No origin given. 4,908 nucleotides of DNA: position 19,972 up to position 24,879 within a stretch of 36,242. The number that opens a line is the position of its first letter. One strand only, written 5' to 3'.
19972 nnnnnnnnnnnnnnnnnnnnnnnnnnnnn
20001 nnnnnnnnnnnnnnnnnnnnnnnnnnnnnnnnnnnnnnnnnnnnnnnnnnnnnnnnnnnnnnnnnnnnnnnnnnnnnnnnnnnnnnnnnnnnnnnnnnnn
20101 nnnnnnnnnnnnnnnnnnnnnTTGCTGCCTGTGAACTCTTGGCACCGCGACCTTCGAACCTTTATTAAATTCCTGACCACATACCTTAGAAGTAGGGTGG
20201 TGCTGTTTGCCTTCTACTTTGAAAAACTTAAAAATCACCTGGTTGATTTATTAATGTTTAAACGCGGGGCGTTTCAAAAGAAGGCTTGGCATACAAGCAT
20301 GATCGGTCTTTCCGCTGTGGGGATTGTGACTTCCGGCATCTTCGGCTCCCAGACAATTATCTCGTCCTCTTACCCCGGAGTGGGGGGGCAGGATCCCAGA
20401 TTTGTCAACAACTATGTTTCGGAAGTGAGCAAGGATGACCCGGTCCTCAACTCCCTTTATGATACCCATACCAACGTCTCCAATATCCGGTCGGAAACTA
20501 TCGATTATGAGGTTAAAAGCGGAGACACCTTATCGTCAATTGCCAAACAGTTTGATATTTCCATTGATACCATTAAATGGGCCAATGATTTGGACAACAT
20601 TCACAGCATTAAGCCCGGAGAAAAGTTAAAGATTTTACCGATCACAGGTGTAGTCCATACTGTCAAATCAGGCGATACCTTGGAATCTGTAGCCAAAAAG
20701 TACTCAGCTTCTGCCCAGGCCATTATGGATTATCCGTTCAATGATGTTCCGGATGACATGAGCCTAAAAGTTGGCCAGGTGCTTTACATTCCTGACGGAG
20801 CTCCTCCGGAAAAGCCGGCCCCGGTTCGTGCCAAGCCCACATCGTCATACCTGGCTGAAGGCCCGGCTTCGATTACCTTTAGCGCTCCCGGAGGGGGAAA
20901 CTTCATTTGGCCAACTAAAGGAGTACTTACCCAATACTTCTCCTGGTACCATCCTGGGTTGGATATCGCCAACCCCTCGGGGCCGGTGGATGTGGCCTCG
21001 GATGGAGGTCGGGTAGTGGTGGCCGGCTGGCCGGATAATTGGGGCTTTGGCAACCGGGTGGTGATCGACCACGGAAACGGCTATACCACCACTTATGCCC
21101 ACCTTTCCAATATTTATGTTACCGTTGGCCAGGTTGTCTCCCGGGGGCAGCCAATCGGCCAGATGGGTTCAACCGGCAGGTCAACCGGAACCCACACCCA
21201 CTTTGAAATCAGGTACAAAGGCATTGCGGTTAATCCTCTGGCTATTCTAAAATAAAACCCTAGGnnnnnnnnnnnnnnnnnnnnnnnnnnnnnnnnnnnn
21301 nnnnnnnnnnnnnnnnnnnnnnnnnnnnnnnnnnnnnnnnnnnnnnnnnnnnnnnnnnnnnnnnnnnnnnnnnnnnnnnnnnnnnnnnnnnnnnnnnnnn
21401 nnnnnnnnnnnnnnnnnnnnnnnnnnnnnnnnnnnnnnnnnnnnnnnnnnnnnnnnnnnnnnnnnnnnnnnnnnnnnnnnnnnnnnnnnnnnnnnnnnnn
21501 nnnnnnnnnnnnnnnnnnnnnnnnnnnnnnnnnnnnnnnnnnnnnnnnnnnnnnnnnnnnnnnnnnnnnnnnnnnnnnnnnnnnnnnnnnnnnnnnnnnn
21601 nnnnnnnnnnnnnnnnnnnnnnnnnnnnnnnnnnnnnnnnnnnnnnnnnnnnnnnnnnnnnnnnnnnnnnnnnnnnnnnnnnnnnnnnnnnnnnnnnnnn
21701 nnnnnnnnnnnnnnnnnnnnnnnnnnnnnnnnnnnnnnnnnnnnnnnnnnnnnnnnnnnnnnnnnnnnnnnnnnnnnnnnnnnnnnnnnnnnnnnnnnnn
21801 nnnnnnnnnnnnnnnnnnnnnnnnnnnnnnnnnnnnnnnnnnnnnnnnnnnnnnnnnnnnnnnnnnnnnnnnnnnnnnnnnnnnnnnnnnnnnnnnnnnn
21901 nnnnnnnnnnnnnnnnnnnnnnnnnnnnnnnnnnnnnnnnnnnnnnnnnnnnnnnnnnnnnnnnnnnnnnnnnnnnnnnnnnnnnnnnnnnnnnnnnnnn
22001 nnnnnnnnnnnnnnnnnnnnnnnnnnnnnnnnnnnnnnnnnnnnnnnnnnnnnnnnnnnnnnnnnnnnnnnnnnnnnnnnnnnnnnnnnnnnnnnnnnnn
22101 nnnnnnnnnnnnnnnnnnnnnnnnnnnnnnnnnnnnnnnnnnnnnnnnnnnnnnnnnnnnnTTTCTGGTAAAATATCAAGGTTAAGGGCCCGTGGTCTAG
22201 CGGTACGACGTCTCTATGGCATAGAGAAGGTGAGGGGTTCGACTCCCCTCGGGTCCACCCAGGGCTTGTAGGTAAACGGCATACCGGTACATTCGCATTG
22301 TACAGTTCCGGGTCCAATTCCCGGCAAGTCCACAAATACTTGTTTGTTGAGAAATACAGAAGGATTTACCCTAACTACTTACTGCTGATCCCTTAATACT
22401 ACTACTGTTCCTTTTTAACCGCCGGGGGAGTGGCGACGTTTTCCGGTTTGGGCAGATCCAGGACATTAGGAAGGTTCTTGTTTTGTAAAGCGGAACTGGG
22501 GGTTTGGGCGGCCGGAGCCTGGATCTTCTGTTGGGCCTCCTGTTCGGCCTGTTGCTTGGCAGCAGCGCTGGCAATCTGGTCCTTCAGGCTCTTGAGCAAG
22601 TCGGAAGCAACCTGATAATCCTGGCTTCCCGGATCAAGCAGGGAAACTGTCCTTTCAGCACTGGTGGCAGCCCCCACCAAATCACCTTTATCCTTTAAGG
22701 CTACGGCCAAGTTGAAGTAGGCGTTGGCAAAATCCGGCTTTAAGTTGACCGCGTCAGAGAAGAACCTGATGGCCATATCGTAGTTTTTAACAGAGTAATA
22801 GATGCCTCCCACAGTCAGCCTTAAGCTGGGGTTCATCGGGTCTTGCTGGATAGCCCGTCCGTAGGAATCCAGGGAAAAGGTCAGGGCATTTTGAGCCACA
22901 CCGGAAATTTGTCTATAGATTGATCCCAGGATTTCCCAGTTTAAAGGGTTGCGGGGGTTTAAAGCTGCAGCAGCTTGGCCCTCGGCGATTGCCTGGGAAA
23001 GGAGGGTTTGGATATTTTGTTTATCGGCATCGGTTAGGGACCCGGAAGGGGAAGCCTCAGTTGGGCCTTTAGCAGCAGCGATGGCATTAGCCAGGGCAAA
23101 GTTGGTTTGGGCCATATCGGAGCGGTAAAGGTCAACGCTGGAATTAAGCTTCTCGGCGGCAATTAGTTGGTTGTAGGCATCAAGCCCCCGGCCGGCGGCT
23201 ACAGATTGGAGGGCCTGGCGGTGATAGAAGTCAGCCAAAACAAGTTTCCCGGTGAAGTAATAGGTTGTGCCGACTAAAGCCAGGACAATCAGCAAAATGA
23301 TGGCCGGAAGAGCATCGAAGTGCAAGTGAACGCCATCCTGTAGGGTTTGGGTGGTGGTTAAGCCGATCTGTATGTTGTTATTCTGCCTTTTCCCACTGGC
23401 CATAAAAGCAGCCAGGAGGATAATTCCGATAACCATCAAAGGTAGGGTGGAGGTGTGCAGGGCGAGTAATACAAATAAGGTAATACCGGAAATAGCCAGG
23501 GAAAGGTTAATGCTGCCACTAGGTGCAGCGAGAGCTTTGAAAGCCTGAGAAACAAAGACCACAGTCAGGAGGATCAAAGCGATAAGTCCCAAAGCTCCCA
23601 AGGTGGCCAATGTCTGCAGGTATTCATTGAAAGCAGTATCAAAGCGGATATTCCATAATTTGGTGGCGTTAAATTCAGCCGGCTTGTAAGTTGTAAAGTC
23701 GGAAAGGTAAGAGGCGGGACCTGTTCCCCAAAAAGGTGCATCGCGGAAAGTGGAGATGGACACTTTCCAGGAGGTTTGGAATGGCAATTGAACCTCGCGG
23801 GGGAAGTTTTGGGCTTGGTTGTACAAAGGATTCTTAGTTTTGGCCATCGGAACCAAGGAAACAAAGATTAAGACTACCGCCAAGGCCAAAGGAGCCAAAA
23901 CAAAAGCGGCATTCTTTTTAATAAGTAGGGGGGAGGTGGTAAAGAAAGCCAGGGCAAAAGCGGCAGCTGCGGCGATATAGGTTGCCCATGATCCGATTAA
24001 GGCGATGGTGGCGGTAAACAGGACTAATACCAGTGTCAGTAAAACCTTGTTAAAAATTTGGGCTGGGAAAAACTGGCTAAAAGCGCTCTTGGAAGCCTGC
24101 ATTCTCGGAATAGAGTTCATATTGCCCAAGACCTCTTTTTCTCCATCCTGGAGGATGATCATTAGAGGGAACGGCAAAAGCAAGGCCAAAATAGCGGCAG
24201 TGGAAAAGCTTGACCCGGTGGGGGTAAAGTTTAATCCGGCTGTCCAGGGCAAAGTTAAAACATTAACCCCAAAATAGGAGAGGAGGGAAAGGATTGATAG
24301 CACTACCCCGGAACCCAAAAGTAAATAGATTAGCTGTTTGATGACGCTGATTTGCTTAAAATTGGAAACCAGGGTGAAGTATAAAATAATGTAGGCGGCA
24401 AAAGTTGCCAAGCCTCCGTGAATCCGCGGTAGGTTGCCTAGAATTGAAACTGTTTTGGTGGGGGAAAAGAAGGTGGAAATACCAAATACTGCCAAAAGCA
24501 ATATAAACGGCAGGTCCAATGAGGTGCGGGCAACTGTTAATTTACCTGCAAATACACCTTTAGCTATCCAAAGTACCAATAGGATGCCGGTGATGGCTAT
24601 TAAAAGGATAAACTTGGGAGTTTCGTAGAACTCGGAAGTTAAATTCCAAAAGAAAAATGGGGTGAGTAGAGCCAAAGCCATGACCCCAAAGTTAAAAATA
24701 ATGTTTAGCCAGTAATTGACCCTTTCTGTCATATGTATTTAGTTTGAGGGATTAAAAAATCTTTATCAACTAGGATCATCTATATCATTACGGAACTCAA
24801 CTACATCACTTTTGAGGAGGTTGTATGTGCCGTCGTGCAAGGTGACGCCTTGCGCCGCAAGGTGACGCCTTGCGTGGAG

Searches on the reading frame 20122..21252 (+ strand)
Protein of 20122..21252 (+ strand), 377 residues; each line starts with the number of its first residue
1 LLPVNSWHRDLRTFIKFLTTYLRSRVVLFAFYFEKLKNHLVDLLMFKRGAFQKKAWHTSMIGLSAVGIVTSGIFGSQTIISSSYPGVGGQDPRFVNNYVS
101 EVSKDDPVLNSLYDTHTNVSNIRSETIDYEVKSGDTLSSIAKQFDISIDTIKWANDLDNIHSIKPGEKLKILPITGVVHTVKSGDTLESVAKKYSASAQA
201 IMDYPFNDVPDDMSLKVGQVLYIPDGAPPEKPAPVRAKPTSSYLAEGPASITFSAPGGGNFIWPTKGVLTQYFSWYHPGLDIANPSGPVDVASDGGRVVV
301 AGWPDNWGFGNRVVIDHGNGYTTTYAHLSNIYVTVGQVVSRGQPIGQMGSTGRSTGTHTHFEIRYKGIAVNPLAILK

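Call 14: search_protein_families(library=pfam, max_evalue=0.01, proteins=[window:20122-21252:+])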
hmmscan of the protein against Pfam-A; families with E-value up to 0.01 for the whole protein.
window:20122-21252:+ (377 aa): 7 families
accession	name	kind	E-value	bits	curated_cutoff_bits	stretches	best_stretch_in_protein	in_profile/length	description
PF01551.29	Peptidase_M23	-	3.5e-30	104.5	28.7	1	276-372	2-96/96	Peptidase family M23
PF01476.26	LysM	-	2.1e-26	92.1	20.9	2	129-171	1-42/43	LysM domain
PF23473.1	LysM3_LYK4_5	-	6e-08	33.1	29.3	1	129-159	5-35/48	LYK4/5 LysM3 domain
PF23577.1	LysM_RLK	-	0.00013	22.3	27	0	182-204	6-28/44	LysM domain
PF13533.13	Biotin_lipoyl_2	-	0.0033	17.7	29.8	0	328-347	11-30/32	Biotin-lipoyl like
PF22310.2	NMB0315_dom_I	-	0.0059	17.4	27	0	180-203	7-30/83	NMB0315-like, domain I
PF23446.1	LysM1_NFP_LYK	-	0.0085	17.4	36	0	135-174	16-55/60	NFP/LYK LysM1 domain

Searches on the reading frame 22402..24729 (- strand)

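Call 14: search_protein_families(library=pfam, max_evalue=0.01, proteins=[window:22402-24729:-])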
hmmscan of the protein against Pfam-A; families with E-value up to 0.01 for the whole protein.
window:22402-24729:- (775 aa): 10 families
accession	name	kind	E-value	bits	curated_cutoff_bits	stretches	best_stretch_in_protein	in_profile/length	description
PF04932.20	Wzy_C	-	2.7e-13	50.4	31.7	1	233-386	1-149/149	O-Antigen ligase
PF13414.12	TPR_11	-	1.1e-11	44.6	26.8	1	642-682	2-42/42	TPR repeat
PF00515.34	TPR_1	-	1.1e-06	28.7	27.8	0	643-667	10-34/34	Tetratricopeptide repeat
PF07719.23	TPR_2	-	2.2e-06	27.8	27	0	641-666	8-33/34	Tetratricopeptide repeat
PF13431.12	TPR_17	-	2.7e-06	27.6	24.4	0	657-685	2-30/34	Tetratricopeptide repeat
PF13181.12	TPR_8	-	0.00039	20.8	25.7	0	641-666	8-33/34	Tetratricopeptide repeat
PF23914.1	TPR_CcmH_CycH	-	0.00093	19.5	42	0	627-710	43-126/158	Cytochrome c-type biogenesis protein H TPR domain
PF14559.12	TPR_19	-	0.0011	19.7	25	0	622-672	13-62/68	Tetratricopeptide repeat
PF13432.12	TPR_16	-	0.0064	17.4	32.7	0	649-693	12-56/65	Tetratricopeptide repeat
PF13424.12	TPR_12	-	0.0092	16.6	30.1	0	639-696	8-73/77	Tetratricopeptide repeat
